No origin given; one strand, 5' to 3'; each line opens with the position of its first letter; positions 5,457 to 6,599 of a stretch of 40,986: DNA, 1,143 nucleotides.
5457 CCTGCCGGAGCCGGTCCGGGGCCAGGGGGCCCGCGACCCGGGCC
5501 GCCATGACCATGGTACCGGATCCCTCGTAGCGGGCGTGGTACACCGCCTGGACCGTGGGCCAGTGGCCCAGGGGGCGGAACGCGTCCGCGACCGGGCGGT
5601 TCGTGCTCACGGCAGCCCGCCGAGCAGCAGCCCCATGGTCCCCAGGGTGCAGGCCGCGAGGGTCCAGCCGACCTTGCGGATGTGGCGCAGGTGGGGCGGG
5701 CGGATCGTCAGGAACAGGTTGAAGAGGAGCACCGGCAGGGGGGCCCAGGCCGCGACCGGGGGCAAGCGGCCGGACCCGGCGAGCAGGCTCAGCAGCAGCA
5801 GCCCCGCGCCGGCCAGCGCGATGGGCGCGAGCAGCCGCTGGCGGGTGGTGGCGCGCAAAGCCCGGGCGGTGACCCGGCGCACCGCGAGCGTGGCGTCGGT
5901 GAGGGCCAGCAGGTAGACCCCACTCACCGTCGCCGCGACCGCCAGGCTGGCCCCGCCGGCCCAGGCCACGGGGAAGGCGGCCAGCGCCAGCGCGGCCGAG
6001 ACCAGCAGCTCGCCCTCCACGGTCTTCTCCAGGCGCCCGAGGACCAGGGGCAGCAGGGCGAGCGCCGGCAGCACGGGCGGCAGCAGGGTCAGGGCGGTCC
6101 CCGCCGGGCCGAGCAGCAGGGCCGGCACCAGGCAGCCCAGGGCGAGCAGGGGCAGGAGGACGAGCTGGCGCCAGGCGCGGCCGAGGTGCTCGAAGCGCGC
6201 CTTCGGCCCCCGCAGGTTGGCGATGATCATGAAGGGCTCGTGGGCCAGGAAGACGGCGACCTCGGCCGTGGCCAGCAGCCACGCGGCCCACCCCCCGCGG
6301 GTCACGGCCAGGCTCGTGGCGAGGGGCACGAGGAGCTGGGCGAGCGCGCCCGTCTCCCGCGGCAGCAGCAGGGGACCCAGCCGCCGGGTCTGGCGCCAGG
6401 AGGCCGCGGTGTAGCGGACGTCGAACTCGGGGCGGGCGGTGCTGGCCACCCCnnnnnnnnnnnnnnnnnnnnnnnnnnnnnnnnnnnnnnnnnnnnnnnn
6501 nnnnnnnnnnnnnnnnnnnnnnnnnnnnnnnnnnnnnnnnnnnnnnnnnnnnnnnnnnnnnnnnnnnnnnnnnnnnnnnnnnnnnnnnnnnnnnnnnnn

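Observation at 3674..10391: Six-gene translationally coupled operon: CrtC-like hydratase, GT2, B12-radical SAM, membrane protein, condensation-type acyltransferase, SAM methyltransferase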

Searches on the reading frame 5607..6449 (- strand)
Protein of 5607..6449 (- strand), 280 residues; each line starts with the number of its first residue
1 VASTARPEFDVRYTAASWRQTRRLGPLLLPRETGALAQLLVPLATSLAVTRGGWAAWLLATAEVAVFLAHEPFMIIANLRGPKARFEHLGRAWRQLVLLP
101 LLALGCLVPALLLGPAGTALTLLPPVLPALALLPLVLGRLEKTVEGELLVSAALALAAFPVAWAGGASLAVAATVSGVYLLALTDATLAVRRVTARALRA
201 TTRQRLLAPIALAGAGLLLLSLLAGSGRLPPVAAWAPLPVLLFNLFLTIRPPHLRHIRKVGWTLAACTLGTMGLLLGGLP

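Call 6: search_protein_families(library=pfam, proteins=[window:5607-6449:-], max_evalue=0.1)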
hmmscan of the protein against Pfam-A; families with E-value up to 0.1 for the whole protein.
window:5607-6449:- (280 aa): 1 family
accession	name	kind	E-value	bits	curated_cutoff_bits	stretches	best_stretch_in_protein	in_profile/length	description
PF14256.11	YwiC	-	1.3e-09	38.8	25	1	29-160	1-124/126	YwiC-like protein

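Call 7: search_protein_families(library=ncbifam, proteins=[window:5607-6449:-], max_evalue=0.1)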
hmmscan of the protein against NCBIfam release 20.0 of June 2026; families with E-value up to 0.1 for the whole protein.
window:5607-6449:- (280 aa): 0 families

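Call 25: find_homologous_proteins(query=window:5607-6449:-, max_evalue=0.001)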
Query window:5607-6449:- (280 aa): 17 proteins with E <= 0.001 among 8000 candidates.
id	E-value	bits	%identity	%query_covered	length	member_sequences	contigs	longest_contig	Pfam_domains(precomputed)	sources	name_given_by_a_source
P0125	1.2e-162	558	99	100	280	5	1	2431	PF14256.12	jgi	-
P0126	4.6e-72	261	52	97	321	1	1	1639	PF14256.12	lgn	-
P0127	5.0e-68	248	51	97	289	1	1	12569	PF14256.12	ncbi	-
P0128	5.0e-68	248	54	96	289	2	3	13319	PF14256.12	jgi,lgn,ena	-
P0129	1.2e-64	237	50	97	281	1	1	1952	PF14256.12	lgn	-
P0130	4.5e-64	235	48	97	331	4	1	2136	-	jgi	-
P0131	6.9e-63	231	51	94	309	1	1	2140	PF14256.12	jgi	-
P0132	1.3e-61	227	50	94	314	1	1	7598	-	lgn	-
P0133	3.7e-60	222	48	97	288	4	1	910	PF14256.12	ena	-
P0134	1.3e-33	135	54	59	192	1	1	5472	-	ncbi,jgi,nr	ncbi:MAG: hypothetical protein JRI25_11590 [Deltaproteobacteria bacterium]|nr:hypothetical protein [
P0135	7.4e-29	119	39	92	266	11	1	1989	PF14256.12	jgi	jgi:hypothetical protein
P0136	5.7e-27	113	42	93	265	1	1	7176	PF14256.12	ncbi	-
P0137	8.6e-26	109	38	91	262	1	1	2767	PF14256.12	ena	-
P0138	3.1e-20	91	38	79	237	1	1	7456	PF14256.12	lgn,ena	-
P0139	7.8e-19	86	36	89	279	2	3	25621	PF14256.12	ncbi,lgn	ncbi:MAG TPA: YwiC-like family protein [Anaeromyxobacter sp.]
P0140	2.5e-18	85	59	18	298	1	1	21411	PF14256.12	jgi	jgi:hypothetical protein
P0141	9.5e-15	73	36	89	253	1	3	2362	PF14256.12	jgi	jgi:hypothetical protein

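Call 27: find_encoding_contigs(protein=P0128, flank=10000, max_places=2)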
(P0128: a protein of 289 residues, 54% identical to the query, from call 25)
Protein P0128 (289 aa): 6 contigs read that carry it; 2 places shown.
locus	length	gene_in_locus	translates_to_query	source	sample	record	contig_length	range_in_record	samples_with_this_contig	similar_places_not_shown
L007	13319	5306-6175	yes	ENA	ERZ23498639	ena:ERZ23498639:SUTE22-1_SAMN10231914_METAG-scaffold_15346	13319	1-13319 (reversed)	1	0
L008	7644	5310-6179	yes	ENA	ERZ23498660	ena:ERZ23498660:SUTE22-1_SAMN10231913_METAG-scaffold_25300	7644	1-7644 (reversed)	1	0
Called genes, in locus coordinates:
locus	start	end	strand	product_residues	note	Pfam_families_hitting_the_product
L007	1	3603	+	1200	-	?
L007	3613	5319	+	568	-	PF02310:B12-binding, PF04055:Radical_SAM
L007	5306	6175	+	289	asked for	PF14256:YwiC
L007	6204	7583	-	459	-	-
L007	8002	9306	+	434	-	-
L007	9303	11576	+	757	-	PF00873:ACR_tran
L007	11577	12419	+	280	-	PF00873:ACR_tran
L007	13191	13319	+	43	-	?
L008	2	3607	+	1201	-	?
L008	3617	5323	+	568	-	PF02310:B12-binding, PF04055:Radical_SAM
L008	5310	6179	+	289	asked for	PF14256:YwiC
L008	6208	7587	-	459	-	-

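Call 28: find_encoding_contigs(protein=P0139, flank=10000, max_places=2)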
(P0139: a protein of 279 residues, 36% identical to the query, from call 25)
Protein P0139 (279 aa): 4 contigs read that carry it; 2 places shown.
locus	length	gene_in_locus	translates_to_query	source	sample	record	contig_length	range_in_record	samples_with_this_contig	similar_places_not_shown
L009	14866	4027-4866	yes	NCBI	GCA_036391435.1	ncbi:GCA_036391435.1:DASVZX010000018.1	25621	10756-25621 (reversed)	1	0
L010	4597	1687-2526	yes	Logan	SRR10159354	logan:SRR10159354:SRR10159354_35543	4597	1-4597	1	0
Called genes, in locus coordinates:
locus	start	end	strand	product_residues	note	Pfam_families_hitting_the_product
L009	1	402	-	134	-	PF01219:DAGK_prokar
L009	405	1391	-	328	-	PF01180:DHO_dh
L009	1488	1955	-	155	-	PF00582:Usp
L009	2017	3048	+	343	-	PF00892:EamA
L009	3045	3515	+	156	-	PF04073:tRNA_edit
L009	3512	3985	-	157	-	PF01161:PBP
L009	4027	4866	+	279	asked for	PF14256:YwiC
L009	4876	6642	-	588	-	PF01590:GAF, PF13185:GAF_2, PF13492:GAF_3, PF00512:HisKA, PF02518:HATPase_c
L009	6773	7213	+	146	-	PF12802:MarR_2, PF01047:MarR, PF13463:HTH_27 (weak)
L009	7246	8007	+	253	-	PF01975:SurE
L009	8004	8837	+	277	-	PF01476:LysM, PF01551:Peptidase_M23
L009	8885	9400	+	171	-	PF00156:Pribosyltran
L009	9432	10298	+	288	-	PF00753:Lactamase_B (faint), PF12706:Lactamase_B_2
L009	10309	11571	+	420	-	PF13506:Glyco_transf_21, PF00535:Glycos_transf_2, PF13641:Glyco_tranf_2_3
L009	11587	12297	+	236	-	PF00175:NAD_binding_1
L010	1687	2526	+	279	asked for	PF14256:YwiC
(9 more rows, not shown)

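Call 29: find_encoding_contigs(protein=P0140, flank=10000, max_places=1)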
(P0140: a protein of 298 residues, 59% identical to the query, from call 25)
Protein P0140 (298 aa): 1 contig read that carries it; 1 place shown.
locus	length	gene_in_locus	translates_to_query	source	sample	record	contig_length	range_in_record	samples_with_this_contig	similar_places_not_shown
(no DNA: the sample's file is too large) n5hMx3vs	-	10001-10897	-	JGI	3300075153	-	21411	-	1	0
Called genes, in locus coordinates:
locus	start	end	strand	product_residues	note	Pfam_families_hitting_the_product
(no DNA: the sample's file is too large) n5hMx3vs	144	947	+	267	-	-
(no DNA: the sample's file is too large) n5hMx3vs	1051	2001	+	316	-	PF04338:DUF481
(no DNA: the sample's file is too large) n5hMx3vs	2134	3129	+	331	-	PF01073:3Beta_HSD, PF01370:Epimerase, PF04321:RmlD_sub_bind, PF05368:NmrA, PF13460:NAD_binding_10, PF16363:GDP_Man_Dehyd, PF02719:Polysacc_synt_2 (weak), PF07993:NAD_binding_4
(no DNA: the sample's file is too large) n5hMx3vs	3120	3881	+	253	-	PF02544:Steroid_dh, PF06966:DUF1295 (weak)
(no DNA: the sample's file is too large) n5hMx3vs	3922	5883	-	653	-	PF00005:ABC_tran, PF00006:ATP-synt_ab (faint), PF02463:SMC_N (faint), PF01926:MMR_HSR1 (faint), PF13304:AAA_21 (faint), PF12848:ABC_tran_Xtn (weak), PF00005:ABC_tran, PF16326:ABC_tran_CTD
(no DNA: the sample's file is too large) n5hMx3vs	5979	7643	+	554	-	PF00005:ABC_tran, PF02463:SMC_N (faint), PF13304:AAA_21 (faint), PF12848:ABC_tran_Xtn, PF00005:ABC_tran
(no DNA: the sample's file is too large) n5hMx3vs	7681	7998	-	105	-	PF20370:DUF6665 (faint)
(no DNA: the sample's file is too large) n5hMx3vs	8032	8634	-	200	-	PF00881:Nitroreductase, PF14512:TM1586_NiRdase (faint), PF00881:Nitroreductase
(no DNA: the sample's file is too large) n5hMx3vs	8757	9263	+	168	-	PF00034:Cytochrom_C, PF13442:Cytochrome_CBB3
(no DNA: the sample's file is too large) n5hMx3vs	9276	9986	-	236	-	PF14340:DUF4395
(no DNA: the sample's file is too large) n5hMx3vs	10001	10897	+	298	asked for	PF14256:YwiC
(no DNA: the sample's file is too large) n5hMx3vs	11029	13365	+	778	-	PF13802:Gal_mutarotas_2, PF01055:Glyco_hydro_31_2nd, PF21365:Glyco_hydro_31_3rd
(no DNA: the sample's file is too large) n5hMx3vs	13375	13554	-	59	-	?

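Call 31: search_protein_families(library=pfam, proteins=[L007:1-3603:+, L007:6204-7583:-], max_evalue=0.01)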
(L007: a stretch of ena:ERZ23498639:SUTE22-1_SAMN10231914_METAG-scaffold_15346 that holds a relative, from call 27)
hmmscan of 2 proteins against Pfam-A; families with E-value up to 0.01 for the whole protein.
L007:1-3603:+ (1200 aa): 4 families
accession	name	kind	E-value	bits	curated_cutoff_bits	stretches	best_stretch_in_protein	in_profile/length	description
PF01979.26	Amidohydro_1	-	4.4e-10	39.8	25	1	246-421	161-343/345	Amidohydrolase family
PF00932.25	LTD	-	6e-09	36.7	34.3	1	1024-1139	4-108/109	Lamin Tail Domain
PF07969.17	Amidohydro_3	-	3.2e-06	27.3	29.7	1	276-424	309-472/472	Amidohydrolase family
PF02412.23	TSP_3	-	4.6e-05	23.4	25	0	586-606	15-35/36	Thrombospondin type 3 repeat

L007:6204-7583:- (459 aa): 0 families

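Call 36: find_related_loci(query=A2, collection=genome_contigs, flank=10000)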
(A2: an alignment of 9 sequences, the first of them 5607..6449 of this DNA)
Query A2 (280 aa) in genome_contigs; peptide patterns used: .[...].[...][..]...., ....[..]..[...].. (x = any residue, [..] = any of these).
134 stretches matched a pattern; 4 encode a relative of the query (tblastn E <= 1e-3); 4 distinct loci.
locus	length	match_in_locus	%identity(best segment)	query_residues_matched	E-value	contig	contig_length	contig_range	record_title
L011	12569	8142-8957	51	8-279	1e-70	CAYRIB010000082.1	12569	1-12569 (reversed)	MAG TPA_asm: uncultured Myxococcales bacterium isolate SRP294416_co1_37 genome assembly, contig: NODE_10833_length_12569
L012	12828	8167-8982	49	8-279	8e-67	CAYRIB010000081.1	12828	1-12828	MAG TPA_asm: uncultured Myxococcales bacterium isolate SRP294416_co1_37 genome assembly, contig: NODE_10497_length_12828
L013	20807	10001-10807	48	1-269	2e-60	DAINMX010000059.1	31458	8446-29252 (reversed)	MAG TPA_asm: Myxococcota bacterium isolate CTOTU11650 NODE_810_length_31458_cov_8.595325, whole genome shotgun sequence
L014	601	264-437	52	28-85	2e-11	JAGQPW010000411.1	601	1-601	MAG: Planctomycetaceae bacterium isolate HKST-UBA50 NODE_411_length_601_cov_10.698473, whole genome shotgun sequence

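Call 46: predict_structure(alignment_id=A1)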
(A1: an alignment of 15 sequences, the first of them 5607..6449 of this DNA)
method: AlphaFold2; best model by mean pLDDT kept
length: 280 residues; sequences in the alignment: 15
mean_pLDDT: 91.5   pTM: 0.87
mean pLDDT of the five models: 91.5, 89.9, 89.8, 88.3, 88.2
residues with pLDDT >= 90: 222; 70-90: 38; 50-70: 7; < 50: 13
segments of 3 or more residues with pLDDT < 50: 1-6, 14-18
pLDDT, mean of each block of 10 residues (from residue 1): 48 50 87 89 98 96 97 91 92 97 98 97 97 91 93 98 97 98 97 90 92 97 97 97 96 92 96 95
secondary structure, 60 per line:
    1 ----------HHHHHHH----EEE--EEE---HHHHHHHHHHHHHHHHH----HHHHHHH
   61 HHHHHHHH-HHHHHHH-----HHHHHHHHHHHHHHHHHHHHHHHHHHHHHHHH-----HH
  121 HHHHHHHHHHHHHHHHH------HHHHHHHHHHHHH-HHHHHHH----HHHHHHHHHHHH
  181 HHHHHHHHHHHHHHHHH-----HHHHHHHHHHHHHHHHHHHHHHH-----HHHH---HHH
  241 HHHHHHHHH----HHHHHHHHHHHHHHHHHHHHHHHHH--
elements in order: H11-17 E22-24 E27-29 H33-49 H54-68 H70-76 H82-113 H119-137 H144-156 H158-164 H169-197 H203-225 H231-234 H238-249 H254-278

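Call 69: search_protein_families(library=pfam, proteins=[L012:8996-10315:+, L012:701-1690:+, L012:1710-4016:-, L012:10371-12464:-, L007:8002-9306:+], max_evalue=0.1)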
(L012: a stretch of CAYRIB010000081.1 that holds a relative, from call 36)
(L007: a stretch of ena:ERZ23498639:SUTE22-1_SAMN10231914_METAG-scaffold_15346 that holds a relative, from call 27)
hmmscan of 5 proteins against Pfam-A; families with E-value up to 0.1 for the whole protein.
L012:8996-10315:+ (439 aa): 0 families

L012:701-1690:+ (329 aa): 0 families

L012:1710-4016:- (768 aa): 2 families
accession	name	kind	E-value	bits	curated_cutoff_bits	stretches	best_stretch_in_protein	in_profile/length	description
PF09136.16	Glucodextran_B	-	1.5e-06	28.4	27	1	181-261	1-76/83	Glucodextranase, domain B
PF01273.31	LBP_BPI_CETP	-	1.8e-05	25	28.8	1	369-456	74-157/168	LBP / BPI / CETP family, N-terminal domain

L012:10371-12464:- (697 aa): 5 families
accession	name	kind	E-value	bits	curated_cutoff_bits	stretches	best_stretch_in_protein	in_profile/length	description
PF12733.13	Cadherin-like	-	2.1e-18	67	24.2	1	154-244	3-89/89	Cadherin-like beta sandwich domain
PF09136.16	Glucodextran_B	-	0.00032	21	27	1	182-241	17-81/83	Glucodextranase, domain B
PF15892.11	BNR_4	-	0.00039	20.3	27.3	0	388-426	227-266/272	BNR repeat-containing family member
PF19755.4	DUF6242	-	0.0034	17.7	29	1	177-252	55-128/217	Domain of unknown function (DUF6242)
PF09291.16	DUF1968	-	0.044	14.2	22.1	0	392-417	48-73/81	Domain of unknown function (DUF1968)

L007:8002-9306:+ (434 aa): 3 families
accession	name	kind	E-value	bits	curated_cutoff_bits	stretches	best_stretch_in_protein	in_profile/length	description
PF13437.12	HlyD_3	-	6.5e-14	53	22.2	1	212-322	1-106/106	HlyD family secretion protein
PF16576.10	HlyD_D23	-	1.1e-06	28.6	30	1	99-316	22-204/214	Barrel-sandwich domain of CusB or HlyD membrane-fusion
PF09486.15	HrpB7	-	0.003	18.4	29.7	1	121-210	14-104/157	Bacterial type III secretion protein (HrpB7)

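Call 76: find_related_loci(query=A2, collection=metagenome_contigs, flank=10000)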
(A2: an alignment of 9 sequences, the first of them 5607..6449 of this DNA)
Query A2 (280 aa) in metagenome_contigs; peptide patterns used: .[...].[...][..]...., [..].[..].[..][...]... (x = any residue, [..] = any of these).
74 stretches matched a pattern; 5 encode a relative of the query (tblastn E <= 1e-3); 5 distinct loci.
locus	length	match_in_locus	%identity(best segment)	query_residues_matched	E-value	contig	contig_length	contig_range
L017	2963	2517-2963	97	1-149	2e-88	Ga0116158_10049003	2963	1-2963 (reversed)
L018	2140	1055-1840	51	8-269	6e-70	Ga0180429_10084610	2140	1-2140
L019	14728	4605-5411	48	1-269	1e-60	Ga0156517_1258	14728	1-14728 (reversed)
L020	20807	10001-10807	48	1-269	1e-60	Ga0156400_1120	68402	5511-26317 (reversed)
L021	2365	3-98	100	236-267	4e-16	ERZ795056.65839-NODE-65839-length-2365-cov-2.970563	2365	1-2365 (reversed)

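Call 80: search_protein_families(library=pfam, proteins=[L012:8996-10315:+, L007:6204-7583:-], max_evalue=1)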
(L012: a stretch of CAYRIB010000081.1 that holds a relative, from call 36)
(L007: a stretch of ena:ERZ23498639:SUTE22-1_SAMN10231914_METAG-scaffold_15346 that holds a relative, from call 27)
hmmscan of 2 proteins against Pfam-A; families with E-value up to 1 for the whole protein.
L012:8996-10315:+ (439 aa): 0 families

L007:6204-7583:- (459 aa): 0 families

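Call 90: search_protein_families(library=ncbifam, proteins=[L012:8996-10315:+, L007:6204-7583:-], max_evalue=1)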
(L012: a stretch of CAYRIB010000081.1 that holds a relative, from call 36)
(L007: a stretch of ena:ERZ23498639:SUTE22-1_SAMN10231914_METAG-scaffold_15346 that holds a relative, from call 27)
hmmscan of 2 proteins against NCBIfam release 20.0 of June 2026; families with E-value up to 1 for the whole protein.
L012:8996-10315:+ (439 aa): 0 families

L007:6204-7583:- (459 aa): 0 families

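Call 91: search_protein_families(library=pfam, proteins=[window:5607-6449:-], max_evalue=10)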
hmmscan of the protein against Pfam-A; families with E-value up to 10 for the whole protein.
window:5607-6449:- (280 aa): 1 family
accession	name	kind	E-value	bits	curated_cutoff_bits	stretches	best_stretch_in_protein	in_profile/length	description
PF14256.11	YwiC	-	1.3e-09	38.8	25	1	29-160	1-124/126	YwiC-like protein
